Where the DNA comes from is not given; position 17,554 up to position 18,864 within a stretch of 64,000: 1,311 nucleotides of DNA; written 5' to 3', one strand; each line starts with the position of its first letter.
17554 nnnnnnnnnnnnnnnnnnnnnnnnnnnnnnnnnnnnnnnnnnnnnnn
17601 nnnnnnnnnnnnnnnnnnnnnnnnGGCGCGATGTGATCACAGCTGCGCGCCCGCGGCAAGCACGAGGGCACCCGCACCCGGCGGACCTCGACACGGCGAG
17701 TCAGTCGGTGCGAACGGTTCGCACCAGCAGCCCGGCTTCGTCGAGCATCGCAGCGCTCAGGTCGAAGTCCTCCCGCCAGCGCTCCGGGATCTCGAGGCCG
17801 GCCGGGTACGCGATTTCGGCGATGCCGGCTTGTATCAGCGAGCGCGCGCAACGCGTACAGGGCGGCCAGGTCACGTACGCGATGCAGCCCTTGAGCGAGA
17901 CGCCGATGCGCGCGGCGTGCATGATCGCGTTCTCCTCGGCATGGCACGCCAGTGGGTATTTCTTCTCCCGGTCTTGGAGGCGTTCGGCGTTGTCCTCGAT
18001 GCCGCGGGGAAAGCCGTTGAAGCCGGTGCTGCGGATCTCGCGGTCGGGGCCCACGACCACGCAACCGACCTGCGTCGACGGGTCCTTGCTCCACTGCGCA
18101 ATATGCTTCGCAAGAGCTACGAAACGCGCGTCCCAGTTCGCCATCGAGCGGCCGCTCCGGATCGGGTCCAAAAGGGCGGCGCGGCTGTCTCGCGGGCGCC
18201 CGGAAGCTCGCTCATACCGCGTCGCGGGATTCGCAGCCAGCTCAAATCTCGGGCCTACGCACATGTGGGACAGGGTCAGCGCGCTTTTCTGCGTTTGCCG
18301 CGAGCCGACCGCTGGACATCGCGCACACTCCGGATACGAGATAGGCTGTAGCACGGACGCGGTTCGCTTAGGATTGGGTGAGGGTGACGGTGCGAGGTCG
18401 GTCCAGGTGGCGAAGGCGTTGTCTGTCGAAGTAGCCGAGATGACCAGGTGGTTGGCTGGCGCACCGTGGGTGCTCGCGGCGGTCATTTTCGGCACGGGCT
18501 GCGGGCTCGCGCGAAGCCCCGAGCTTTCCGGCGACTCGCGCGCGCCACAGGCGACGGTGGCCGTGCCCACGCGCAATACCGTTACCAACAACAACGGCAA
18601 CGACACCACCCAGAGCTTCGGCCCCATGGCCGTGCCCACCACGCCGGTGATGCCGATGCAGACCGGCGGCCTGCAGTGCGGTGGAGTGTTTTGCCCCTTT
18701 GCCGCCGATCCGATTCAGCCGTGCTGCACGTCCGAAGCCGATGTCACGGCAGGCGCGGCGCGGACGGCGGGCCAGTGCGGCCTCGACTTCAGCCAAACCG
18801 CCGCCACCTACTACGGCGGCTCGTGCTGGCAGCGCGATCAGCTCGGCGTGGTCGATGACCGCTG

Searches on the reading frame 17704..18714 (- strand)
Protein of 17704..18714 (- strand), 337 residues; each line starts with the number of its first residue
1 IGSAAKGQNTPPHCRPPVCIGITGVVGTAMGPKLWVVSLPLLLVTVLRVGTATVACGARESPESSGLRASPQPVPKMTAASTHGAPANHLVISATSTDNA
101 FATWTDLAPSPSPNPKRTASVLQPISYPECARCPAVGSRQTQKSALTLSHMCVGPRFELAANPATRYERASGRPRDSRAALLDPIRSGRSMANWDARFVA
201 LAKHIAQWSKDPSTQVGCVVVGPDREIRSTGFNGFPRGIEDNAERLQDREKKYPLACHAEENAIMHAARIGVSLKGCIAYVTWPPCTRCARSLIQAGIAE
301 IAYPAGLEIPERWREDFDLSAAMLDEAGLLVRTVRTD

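Call 16: search_protein_families(library=pfam, proteins=[window:17704-18714:-], max_evalue=0.001)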
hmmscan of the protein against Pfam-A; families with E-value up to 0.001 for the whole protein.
window:17704-18714:- (337 aa): 2 families
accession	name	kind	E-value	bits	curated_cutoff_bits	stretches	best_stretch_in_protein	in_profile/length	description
PF00383.29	dCMP_cyt_deam_1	-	1.6e-21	76.6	25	1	193-303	2-100/102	Cytidine and deoxycytidylate deaminase zinc-binding region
PF14437.12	MafB19-deam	-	2.5e-13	50.6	27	1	193-305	2-101/142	MafB19-like deaminase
